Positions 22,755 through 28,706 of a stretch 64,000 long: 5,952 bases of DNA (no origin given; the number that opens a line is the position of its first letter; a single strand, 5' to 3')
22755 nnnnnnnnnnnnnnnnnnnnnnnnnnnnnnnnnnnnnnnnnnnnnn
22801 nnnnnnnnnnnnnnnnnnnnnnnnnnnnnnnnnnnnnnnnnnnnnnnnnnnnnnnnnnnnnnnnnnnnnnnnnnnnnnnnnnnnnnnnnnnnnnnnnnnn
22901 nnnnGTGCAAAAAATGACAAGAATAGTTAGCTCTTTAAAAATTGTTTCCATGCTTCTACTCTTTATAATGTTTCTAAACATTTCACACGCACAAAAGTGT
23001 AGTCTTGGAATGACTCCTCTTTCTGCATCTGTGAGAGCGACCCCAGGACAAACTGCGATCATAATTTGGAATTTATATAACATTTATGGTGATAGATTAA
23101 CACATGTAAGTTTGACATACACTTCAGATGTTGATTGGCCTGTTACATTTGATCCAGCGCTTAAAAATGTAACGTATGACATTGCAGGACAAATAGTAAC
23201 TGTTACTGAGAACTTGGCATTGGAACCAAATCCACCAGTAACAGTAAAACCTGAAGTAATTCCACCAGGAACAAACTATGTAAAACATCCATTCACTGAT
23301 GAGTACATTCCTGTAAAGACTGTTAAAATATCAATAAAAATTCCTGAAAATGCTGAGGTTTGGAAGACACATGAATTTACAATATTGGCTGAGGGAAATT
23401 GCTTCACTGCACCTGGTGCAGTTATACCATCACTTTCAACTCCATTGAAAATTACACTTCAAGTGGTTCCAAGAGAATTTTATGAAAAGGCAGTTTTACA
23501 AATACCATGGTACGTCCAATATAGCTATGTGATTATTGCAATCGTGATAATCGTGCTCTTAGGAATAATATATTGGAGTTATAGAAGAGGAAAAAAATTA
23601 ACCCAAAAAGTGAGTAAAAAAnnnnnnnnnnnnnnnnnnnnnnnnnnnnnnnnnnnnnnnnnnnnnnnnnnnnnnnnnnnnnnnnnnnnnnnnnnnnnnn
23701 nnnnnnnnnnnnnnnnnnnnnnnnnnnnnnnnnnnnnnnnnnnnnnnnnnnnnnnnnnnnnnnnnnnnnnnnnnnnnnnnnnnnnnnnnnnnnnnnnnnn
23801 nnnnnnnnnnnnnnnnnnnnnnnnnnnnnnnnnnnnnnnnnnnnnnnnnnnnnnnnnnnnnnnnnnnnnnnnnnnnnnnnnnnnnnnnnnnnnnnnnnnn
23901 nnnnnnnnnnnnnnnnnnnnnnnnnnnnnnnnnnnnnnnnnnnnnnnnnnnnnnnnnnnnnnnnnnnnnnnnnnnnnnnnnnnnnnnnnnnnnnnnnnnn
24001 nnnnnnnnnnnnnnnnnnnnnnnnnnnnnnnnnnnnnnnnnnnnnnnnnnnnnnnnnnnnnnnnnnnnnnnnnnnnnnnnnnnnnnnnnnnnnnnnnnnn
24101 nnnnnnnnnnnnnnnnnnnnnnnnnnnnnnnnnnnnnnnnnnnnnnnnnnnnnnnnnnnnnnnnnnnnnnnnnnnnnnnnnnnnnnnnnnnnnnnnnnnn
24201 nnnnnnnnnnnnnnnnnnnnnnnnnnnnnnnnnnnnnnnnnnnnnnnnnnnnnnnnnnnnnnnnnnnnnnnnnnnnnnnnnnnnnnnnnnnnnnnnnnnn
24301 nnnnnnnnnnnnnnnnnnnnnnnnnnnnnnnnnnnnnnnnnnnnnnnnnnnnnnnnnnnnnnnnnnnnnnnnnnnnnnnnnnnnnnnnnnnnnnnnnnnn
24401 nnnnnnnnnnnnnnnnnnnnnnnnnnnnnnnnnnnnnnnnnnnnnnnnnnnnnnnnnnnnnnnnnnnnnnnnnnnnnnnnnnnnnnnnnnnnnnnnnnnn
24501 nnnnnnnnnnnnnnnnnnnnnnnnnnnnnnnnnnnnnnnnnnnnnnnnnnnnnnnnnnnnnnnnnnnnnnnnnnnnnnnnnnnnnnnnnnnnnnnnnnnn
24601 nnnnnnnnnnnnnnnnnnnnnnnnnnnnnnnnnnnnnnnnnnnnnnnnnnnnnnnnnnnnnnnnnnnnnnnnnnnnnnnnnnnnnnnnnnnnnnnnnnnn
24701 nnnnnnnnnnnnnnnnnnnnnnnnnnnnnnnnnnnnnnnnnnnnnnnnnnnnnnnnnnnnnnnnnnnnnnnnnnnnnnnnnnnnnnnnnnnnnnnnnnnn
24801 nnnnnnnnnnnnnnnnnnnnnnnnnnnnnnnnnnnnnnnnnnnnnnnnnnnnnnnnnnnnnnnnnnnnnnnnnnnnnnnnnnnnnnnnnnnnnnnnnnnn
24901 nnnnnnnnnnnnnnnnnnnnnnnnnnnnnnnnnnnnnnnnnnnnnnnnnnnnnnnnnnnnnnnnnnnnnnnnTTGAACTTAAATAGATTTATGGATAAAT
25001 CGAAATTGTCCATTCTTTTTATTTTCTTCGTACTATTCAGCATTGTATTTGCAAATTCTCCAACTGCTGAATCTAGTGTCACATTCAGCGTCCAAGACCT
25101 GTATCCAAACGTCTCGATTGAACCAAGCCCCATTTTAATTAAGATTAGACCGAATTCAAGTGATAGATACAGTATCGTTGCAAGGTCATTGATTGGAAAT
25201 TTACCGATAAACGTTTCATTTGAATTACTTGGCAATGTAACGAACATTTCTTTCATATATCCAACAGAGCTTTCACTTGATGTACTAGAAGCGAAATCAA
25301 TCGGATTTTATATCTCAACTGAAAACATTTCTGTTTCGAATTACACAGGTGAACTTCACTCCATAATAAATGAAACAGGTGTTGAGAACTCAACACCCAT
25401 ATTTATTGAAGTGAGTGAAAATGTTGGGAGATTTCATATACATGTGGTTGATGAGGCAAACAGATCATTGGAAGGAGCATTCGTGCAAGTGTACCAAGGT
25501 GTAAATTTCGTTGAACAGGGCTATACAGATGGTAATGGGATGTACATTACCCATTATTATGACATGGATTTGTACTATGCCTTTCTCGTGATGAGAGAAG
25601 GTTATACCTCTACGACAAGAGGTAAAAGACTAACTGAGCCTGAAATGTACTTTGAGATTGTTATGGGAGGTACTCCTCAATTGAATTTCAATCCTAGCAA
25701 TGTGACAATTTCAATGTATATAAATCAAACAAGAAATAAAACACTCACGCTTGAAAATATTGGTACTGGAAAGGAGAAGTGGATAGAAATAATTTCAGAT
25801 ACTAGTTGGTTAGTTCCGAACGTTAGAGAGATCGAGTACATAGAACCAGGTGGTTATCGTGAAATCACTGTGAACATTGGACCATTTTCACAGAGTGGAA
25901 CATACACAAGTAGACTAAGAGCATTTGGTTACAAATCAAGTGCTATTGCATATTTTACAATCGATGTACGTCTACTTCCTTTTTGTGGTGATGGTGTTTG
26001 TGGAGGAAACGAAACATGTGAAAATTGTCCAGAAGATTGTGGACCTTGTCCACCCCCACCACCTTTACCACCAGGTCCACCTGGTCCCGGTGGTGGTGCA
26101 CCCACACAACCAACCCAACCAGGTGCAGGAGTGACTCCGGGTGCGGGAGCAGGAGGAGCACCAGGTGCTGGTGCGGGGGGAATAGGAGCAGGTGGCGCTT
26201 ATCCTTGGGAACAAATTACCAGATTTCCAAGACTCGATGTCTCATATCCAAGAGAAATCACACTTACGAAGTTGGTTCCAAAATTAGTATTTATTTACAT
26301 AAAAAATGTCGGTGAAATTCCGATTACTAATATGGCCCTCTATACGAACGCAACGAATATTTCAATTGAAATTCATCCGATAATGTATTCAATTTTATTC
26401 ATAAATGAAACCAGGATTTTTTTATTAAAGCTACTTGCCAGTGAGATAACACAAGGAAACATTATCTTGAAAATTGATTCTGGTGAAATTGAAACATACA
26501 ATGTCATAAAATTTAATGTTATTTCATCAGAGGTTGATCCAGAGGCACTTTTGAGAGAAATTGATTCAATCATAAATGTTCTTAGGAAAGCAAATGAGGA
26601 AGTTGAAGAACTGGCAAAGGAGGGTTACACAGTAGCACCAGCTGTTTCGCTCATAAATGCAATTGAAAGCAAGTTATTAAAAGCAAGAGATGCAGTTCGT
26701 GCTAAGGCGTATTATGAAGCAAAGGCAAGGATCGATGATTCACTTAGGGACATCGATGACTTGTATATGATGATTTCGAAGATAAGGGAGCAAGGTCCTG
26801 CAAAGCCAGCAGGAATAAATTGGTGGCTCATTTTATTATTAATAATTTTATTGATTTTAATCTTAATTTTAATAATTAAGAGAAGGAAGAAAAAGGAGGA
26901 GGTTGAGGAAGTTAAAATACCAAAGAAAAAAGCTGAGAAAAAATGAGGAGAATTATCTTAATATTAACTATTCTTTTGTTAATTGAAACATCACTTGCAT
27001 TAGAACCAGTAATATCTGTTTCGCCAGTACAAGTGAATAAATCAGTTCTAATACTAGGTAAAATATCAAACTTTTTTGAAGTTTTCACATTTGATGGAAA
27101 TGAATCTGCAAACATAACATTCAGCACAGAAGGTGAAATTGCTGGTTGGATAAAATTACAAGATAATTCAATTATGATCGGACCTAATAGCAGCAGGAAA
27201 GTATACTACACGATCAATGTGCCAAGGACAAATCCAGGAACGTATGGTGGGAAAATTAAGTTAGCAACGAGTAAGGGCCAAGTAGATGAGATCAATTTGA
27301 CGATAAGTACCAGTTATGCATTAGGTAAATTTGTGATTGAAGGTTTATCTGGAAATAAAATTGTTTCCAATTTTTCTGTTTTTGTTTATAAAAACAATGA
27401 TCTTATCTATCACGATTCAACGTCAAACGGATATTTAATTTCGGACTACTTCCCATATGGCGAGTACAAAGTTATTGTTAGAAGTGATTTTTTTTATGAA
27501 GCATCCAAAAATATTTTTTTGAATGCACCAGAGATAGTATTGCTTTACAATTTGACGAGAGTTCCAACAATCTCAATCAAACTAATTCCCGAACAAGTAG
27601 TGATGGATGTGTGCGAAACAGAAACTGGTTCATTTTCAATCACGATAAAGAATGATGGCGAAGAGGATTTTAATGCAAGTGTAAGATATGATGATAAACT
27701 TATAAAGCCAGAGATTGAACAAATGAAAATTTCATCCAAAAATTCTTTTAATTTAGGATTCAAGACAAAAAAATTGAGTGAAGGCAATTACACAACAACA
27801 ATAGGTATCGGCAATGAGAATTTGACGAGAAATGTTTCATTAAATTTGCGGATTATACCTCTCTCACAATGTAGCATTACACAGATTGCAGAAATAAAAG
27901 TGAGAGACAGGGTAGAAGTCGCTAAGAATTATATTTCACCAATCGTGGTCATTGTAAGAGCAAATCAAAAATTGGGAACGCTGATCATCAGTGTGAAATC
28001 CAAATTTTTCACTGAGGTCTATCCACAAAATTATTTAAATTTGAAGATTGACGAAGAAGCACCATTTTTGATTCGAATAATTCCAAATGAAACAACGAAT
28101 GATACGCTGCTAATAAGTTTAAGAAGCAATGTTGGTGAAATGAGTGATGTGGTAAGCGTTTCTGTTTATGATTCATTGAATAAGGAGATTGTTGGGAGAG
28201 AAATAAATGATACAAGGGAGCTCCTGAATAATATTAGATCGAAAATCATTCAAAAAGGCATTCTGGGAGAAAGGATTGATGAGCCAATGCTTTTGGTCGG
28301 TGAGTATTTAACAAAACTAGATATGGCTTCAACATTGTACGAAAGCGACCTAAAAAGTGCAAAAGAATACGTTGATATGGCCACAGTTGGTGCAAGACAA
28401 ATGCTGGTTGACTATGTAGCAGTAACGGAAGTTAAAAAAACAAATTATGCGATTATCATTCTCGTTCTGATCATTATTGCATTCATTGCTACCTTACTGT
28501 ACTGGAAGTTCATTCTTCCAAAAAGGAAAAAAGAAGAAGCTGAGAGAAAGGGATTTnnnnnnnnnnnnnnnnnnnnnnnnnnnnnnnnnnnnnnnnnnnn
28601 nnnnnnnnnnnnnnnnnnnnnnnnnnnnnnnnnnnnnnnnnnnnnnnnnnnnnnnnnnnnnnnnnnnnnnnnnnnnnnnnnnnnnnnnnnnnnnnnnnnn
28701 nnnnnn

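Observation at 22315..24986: Duplicated two-gene cassette: small N-anchored beta protein plus C-anchored Ig-like partner (candidate filament subunit and assembly/anchor pair)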

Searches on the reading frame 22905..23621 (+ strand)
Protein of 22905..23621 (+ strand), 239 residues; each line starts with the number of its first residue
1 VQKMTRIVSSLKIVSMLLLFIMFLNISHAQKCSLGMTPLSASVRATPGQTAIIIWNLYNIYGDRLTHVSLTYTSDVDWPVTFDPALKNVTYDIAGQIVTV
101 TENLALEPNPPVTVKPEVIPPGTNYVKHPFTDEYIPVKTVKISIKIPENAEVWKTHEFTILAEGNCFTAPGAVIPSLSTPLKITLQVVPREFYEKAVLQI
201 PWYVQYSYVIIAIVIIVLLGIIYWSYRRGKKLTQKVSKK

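Call 6: search_protein_families(library=pfam, proteins=[window:22905-23621:+], max_evalue=1)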
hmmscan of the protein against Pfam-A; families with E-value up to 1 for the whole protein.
window:22905-23621:+ (239 aa): 4 families
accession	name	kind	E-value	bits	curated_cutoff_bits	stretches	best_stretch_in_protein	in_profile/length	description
PF04995.19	CcmD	-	0.021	15.4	25.6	1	212-238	12-38/44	Heme exporter protein D (CcmD)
PF12420.13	DUF3671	-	0.11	12.4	34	1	4-224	154-208/223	Fam-L, Fam-M like protein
PF14316.11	DUF4381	-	0.14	12.9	27.2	1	202-235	17-50/145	Domain of unknown function (DUF4381)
PF02009.21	RIFIN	-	0.26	11.6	32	1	205-236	285-319/327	Rifin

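Call 13: find_homologous_proteins(query=window:22905-23621:+, max_evalue=0.001)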
Query window:22905-23621:+ (239 aa): 8 proteins with E <= 0.001 among 287 candidates.
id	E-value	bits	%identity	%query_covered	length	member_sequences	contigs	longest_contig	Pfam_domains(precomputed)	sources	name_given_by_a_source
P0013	3.6e-151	519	100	99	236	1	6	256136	-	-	-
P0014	6.0e-115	401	77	96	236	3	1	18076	-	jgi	jgi:hypothetical protein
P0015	1.2e-53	200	45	84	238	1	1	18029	-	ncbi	-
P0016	6.0e-50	188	45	79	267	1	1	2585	-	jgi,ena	-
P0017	1.5e-49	187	46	82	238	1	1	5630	-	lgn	-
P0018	2.4e-49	186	49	70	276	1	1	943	-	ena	-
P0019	3.8e-42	163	43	69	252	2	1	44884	-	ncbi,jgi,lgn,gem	-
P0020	3.1e-40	156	47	67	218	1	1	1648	-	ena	-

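Call 28: predict_structure(alignment_id=A2)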
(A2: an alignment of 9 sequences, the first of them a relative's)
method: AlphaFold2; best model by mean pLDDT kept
length: 236 residues; sequences in the alignment: 9
mean_pLDDT: 81.9   pTM: 0.62
mean pLDDT of the five models: 81.9, 81.4, 81.3, 79.1, 78.9
residues with pLDDT >= 90: 87; 70-90: 104; 50-70: 38; < 50: 7
segments of 3 or more residues with pLDDT < 50: 193-196
pLDDT, mean of each block of 10 residues (from residue 1): 73 83 60 89 94 88 91 94 89 85 88 82 88 93 93 93 72 77 82 50 75 89 72 52
secondary structure, 60 per line:
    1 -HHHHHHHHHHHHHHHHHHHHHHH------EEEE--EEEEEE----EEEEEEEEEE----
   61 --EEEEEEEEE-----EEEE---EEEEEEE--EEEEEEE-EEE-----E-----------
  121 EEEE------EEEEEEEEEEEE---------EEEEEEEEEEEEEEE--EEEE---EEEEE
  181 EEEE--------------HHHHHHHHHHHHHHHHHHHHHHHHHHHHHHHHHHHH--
elements in order: H2-24 E31-34 E37-42 E47-56 E63-71 E77-80 E84-90 E93-99 E101-103 E121-124 E131-142 E152-166 E169-172 E176-184 H199-234

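Call 32: fold_search(model_id=the predicted structure, library=pdb)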
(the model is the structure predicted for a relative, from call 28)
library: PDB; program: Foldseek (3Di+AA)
matches with E <= 10: 1578; with E <= 0.001: 52
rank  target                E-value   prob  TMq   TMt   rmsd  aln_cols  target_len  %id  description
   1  5l7r_A                5.8e-06  1.00  0.32  0.14  12.6       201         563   10  Crystal structure of BvGH123 (released 2017-03-22)
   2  5l7u_B                7.2e-06  1.00  0.33  0.15  10.3       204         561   10  Crystal structure of BvGH123 with bound GalNAc (released 2017-03-22)
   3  5l7v_B                1.4e-05  1.00  0.32  0.14  12.5       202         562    9  Crystal Structure of BvGH123 with bond transition state analog Galthiazoline. (released 2017-03-22)
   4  5fqf_A                2.3e-05  1.00  0.35  0.15   9.2       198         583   12  The details of glycolipid glycan hydrolysis by the structural analysis of a family 123 glycoside hydrolase from Clostr (released 2016-03-30)
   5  8k2j                  2.9e-05  1.00  0.35  0.17   8.9       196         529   10  Crystal structure of Group 3 Oligosaccharide/Monosaccharide-releasing beta-N-acetylgalactosaminidase NgaDssm, apo form (released 2024-04-24)
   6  8k2f                  5.2e-05  1.00  0.28  0.14  16.1       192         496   11  Crystal structure of Group 1 oligosaccharide-releasing beta-N-acetylgalactosaminidase NgaCa from Cohnella abietis, apo 1 (released 2024-04-24)
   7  5l7u_A                6.9e-05  1.00  0.33  0.15   9.6       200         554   12  Crystal structure of BvGH123 with bound GalNAc (released 2017-03-22)
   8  8p4l_A                7.2e-05  1.00  0.35  0.17   9.9       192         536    9  Beta-N-acetylgalactosaminidase from Niabella aurantiaca (released 2024-01-17)
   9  5fqe_B                8.1e-05  1.00  0.32  0.15   9.5       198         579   11  The details of glycolipid glycan hydrolysis by the structural analysis of a family 123 glycoside hydrolase from Clostr (released 2016-03-30)
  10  4hji_A                1.2e-04  1.00  0.32  0.44   7.5       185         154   14  Structure of the CooA pilin subunit from enterotoxigenic Escherichia coli (released 2012-12-19)
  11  1w8o_A                1.2e-04  1.00  0.34  0.15   4.3       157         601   11  Contribution of the Active Site Aspartic Acid to Catalysis in the Bacterial Neuraminidase from Micromonospora viridifa (released 2004-09-29)
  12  4hji_B                1.3e-04  1.00  0.32  0.45   7.4       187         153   13  Structure of the CooA pilin subunit from enterotoxigenic Escherichia coli (released 2012-12-19)
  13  7fe5_A                1.5e-04  1.00  0.28  0.33  11.7       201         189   15  AvmM Catalyzes Macrocyclization in Alchivemycin A Biosynthesis (released 2021-09-01)
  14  2hb0_B                1.6e-04  1.00  0.35  0.25   9.3       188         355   11  Crystal Structure of CfaE, the Adhesive Subunit of CFA/I Fimbria of Enterotoxigenic Escherichia coli (released 2007-06-26)
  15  2ber                  1.7e-04  1.00  0.34  0.15   4.3       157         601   11  Y370G Active Site Mutant of the Sialidase from Micromonospora viridifaciens in complex with beta-Neu5Ac (sialic acid). (released 2005-04-04)
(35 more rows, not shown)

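Call 54: search_solved_structures(query=A4, max_evalue=10, show_alignments=2)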
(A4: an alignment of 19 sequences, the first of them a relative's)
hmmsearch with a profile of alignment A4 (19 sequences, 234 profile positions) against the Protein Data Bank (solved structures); distinct sequences matched with E-value up to 10: 1.
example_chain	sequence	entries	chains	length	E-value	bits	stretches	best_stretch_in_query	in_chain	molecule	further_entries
10cz_A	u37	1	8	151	0.31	13.6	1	138-172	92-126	Large ribosomal subunit protein eL8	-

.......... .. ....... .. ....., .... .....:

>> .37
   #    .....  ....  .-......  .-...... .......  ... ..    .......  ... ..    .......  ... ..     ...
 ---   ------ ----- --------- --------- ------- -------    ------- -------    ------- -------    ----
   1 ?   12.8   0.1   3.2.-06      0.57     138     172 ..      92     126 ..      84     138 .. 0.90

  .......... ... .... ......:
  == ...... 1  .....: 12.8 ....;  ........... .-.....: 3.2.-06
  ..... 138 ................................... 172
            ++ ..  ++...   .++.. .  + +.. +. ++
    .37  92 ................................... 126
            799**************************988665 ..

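Call 72: search_protein_families(library=ncbifam, proteins=[window:22905-23621:+], max_evalue=0.1)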
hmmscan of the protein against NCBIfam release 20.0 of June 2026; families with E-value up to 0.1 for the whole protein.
window:22905-23621:+ (239 aa): 4 families
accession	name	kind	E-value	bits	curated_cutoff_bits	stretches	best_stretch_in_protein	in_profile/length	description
TIGR01218.1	Gpos_tandem_5TM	subfamily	0.00021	21.1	35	1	129-237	35-129/208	tandem five-TM protein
TIGR03141.1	cytochro_ccmD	equivalog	0.0097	16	25.95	1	203-238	9-41/47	heme exporter protein CcmD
NF041740.1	choice_anch_T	equivalog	0.026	13.7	70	0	137-160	210-233/259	choice-of-anchor T family protein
TIGR01477.1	RIFIN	paralog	0.028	14.2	176.95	1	202-236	311-348/356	variant surface antigen, rifin family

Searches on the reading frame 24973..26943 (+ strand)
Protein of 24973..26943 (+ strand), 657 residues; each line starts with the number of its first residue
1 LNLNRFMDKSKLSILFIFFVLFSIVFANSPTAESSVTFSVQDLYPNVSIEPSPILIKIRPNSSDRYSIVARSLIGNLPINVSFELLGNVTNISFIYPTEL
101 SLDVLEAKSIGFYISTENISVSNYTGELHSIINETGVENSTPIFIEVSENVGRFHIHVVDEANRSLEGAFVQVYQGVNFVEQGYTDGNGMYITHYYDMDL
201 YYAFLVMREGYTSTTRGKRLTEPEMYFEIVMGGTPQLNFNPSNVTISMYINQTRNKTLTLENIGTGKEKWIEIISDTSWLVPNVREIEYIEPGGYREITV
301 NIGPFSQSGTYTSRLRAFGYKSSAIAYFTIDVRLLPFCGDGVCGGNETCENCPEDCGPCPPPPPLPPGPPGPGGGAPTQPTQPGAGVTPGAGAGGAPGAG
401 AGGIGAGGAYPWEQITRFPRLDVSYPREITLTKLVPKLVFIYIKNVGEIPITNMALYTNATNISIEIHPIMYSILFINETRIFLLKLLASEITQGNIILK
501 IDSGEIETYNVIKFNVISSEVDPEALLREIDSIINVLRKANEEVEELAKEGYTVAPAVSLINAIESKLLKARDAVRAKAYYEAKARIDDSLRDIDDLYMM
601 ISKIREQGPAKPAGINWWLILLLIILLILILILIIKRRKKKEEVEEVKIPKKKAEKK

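Call 6: search_protein_families(library=pfam, proteins=[window:24973-26943:+], max_evalue=1)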
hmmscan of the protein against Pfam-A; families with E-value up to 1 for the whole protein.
window:24973-26943:+ (657 aa): 5 families
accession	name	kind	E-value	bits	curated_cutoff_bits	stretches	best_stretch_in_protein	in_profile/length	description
PF13620.12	CarboxypepD_reg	-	0.00073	20.3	32.3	1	157-216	5-64/82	Carboxypeptidase regulatory-like domain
PF07584.16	BatA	-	0.015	16.2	25.9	1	617-653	8-44/77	Aerotolerance regulator N-terminal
PF14316.11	DUF4381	-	0.019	15.7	27.2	1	612-643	16-47/145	Domain of unknown function (DUF4381)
PF15102.11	TMEM154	-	0.37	11.1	30.3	1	621-648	72-102/153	TMEM154 protein family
PF25184.1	YxzE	-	0.92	11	40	0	619-642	5-28/65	YxzE-like putative bacteriocin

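Call 72: search_protein_families(library=ncbifam, proteins=[window:24973-26943:+], max_evalue=0.1)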
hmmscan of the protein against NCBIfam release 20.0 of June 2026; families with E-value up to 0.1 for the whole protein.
window:24973-26943:+ (657 aa): 1 family
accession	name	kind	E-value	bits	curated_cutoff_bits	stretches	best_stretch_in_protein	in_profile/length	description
NF033218.1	anchor_AmaP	equivalog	0.085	12.6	55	1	615-642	50-77/166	alkaline shock response membrane anchor protein AmaP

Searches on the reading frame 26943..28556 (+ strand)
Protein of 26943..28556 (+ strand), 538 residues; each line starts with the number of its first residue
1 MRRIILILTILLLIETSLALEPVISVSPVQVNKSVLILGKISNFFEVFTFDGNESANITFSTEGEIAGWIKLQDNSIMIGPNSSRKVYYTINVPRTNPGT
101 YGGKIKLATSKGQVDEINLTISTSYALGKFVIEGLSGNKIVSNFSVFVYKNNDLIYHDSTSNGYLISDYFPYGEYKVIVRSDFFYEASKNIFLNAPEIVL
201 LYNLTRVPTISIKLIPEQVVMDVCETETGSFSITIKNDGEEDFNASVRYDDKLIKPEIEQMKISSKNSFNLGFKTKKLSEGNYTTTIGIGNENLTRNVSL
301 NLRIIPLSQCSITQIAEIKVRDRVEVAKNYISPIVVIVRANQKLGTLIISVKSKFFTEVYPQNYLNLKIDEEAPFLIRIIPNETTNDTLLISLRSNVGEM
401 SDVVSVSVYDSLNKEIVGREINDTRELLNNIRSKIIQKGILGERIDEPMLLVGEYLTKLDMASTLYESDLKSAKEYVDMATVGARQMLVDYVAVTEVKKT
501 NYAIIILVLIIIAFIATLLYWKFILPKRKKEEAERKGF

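Call 6: search_protein_families(library=pfam, proteins=[window:26943-28556:+], max_evalue=1)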
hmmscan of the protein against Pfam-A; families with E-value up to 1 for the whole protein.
window:26943-28556:+ (538 aa): 6 families
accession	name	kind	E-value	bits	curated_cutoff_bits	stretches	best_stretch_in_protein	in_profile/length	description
PF11797.14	WxLIP_HBD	-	6.9e-06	26.5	28.9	1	25-113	33-119/138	WxL Interacting Protein, host binding domain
PF06280.18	fn3_5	-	0.012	16.7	27.6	1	47-113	33-104/112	Fn3-like domain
PF16967.11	TcfC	-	0.037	14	29.4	0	146-180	15-51/68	E-set like domain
PF22680.2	Glyco_hydro_123_N_2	-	0.078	13.3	27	1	69-107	102-140/142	Glycoside hydrolase 123 N-terminal domain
PF03836.20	RasGAP_C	-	0.14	12.7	26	1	419-480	22-83/137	RasGAP C-terminus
PF07705.17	CARDB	-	0.17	12.6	22.7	1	222-293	14-87/101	CARDB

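Call 72: search_protein_families(library=ncbifam, proteins=[window:26943-28556:+], max_evalue=0.1)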
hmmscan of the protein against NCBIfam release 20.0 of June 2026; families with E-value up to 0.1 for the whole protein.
window:26943-28556:+ (538 aa): 0 families
